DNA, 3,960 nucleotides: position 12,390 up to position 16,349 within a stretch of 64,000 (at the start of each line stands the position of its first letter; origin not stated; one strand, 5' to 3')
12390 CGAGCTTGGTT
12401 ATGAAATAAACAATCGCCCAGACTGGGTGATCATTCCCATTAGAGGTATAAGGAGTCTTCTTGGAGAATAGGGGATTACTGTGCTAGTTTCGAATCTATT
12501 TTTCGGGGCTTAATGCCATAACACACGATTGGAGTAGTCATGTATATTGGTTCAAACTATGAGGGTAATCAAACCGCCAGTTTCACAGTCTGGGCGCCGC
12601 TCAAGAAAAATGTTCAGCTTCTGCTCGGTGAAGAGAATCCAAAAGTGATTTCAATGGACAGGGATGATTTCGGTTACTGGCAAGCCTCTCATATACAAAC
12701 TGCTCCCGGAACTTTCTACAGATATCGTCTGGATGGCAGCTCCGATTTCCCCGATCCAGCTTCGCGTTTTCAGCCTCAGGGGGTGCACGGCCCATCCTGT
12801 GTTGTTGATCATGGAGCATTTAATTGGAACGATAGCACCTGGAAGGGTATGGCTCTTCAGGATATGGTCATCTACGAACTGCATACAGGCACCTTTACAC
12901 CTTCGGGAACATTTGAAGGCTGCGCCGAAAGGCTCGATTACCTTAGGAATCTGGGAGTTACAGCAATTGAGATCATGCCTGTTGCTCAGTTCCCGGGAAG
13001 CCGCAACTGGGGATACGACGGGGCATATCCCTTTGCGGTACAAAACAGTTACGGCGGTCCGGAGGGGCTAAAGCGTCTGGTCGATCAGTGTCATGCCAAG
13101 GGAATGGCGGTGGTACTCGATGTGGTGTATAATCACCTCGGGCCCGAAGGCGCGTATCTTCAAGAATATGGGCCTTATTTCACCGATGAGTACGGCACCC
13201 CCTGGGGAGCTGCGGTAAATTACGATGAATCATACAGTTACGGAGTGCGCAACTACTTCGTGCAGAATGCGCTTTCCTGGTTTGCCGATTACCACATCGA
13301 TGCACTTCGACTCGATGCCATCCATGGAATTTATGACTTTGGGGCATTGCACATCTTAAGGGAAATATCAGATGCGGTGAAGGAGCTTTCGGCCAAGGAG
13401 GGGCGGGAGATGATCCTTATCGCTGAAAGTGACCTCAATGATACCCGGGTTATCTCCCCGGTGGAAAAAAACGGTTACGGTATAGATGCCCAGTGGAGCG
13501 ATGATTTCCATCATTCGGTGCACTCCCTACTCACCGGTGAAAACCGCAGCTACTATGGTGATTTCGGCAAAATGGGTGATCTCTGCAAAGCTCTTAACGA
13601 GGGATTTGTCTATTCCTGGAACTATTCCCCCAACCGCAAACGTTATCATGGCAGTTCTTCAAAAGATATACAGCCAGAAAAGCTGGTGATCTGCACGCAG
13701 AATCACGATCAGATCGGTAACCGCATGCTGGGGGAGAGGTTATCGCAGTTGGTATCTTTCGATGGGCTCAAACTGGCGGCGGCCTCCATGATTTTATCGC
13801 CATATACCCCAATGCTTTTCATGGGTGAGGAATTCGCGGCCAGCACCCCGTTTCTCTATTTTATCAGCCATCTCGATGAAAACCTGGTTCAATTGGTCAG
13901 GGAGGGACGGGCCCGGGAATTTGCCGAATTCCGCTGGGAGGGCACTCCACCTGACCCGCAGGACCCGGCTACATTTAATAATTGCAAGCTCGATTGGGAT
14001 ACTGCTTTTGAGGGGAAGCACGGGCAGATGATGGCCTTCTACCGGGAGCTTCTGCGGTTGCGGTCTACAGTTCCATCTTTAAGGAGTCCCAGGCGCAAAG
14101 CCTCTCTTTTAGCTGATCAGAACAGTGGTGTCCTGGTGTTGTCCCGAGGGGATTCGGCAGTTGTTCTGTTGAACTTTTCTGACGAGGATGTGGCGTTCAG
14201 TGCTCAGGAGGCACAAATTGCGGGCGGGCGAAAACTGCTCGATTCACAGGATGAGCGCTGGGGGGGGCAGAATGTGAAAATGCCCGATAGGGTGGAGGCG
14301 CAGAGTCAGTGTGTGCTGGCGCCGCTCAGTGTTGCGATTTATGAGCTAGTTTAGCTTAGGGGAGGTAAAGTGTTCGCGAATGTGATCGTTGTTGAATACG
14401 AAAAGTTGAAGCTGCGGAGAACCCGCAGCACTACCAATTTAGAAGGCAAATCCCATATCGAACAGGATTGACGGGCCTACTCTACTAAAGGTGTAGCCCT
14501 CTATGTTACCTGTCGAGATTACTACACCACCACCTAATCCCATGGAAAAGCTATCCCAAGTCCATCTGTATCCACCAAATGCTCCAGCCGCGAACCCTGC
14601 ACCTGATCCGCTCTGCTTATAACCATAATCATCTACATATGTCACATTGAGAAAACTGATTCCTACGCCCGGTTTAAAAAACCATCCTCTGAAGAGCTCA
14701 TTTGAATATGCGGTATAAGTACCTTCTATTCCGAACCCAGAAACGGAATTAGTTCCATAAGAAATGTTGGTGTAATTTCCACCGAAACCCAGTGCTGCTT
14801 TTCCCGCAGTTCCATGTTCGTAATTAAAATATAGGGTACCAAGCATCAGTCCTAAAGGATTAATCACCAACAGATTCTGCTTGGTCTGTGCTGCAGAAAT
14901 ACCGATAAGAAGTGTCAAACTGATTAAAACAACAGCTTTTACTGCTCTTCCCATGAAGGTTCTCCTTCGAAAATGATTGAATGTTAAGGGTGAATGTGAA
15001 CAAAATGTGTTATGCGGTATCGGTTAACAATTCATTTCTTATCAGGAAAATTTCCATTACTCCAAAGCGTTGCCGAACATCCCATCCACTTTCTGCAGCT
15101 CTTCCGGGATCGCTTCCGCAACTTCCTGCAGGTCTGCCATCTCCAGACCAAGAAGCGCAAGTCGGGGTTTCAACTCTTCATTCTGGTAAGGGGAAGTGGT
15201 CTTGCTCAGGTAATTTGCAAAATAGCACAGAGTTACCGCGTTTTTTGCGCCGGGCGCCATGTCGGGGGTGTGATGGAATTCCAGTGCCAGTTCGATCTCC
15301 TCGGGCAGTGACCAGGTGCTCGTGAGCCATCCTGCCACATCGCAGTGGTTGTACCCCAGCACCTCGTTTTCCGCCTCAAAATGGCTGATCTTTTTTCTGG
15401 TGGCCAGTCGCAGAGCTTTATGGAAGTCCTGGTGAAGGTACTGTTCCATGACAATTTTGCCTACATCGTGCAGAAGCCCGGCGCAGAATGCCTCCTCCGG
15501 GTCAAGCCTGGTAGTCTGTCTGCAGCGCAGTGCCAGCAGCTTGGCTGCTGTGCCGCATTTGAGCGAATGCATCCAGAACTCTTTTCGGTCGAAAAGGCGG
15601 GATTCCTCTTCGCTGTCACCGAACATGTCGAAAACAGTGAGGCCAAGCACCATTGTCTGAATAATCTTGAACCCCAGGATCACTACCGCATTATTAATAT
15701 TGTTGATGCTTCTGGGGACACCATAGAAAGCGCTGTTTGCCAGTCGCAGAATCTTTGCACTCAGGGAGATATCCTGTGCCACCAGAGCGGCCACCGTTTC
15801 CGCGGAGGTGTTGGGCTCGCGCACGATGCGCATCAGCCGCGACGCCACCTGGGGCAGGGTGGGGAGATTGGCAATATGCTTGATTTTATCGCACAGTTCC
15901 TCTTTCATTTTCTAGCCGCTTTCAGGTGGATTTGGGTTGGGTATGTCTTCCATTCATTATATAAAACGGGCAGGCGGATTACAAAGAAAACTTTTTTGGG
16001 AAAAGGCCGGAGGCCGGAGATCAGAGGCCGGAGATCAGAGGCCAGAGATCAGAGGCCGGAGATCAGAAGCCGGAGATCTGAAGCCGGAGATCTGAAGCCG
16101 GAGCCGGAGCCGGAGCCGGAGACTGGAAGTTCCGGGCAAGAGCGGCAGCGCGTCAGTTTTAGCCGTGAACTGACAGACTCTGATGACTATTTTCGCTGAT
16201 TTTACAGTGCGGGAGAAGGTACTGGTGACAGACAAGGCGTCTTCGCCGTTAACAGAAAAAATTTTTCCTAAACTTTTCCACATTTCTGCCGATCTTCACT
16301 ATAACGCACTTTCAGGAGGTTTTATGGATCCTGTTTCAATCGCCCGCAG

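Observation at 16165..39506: Family of ~90-nt conserved intergenic elements (core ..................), seven copies in 23 kb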

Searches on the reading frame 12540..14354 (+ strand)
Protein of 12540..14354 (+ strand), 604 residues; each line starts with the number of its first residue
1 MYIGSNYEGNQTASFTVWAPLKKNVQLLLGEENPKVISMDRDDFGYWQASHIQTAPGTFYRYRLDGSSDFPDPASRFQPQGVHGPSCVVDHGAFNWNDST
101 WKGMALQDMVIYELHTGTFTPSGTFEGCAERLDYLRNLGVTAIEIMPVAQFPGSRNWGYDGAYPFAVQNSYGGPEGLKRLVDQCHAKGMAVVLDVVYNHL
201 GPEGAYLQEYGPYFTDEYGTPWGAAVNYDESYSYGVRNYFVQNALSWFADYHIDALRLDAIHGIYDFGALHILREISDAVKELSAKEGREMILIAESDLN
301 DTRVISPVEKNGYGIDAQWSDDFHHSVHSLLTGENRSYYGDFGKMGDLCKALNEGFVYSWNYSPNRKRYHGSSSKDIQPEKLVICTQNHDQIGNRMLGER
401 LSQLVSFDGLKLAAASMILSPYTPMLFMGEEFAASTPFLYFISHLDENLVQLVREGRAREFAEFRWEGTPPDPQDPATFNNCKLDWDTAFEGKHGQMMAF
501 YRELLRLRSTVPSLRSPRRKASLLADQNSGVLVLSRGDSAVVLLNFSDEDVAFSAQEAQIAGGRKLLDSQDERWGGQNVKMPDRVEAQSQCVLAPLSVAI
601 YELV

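Call 10: search_protein_families(library=pfam, proteins=[window:12540-14354:+])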
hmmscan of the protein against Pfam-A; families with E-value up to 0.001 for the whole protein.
window:12540-14354:+ (604 aa): 3 families
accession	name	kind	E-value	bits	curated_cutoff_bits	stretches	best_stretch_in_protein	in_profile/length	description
PF00128.31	Alpha-amylase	-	2.7e-23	83.4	22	1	116-209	15-101/446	Alpha amylase, catalytic domain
PF11941.14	DUF3459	-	3.2e-10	40.7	22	1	500-582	1-83/90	Domain of unknown function (DUF3459)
PF02922.24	CBM_48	-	2.9e-06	27.9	22.4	1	4-68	3-72/83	Carbohydrate-binding module 48 (Isoamylase N-terminal domain)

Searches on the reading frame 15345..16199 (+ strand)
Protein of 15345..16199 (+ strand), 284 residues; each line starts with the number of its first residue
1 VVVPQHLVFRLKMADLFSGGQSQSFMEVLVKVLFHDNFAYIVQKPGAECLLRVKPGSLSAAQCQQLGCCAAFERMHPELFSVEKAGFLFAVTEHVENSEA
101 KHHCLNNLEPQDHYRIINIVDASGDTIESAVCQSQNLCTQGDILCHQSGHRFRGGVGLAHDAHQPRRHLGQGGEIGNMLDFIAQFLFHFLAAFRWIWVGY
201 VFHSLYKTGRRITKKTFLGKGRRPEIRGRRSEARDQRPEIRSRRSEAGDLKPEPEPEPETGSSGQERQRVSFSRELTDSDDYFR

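Call 10: search_protein_families(library=pfam, proteins=[window:15345-16199:+])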
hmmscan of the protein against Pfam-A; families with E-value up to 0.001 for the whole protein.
window:15345-16199:+ (284 aa): 0 families
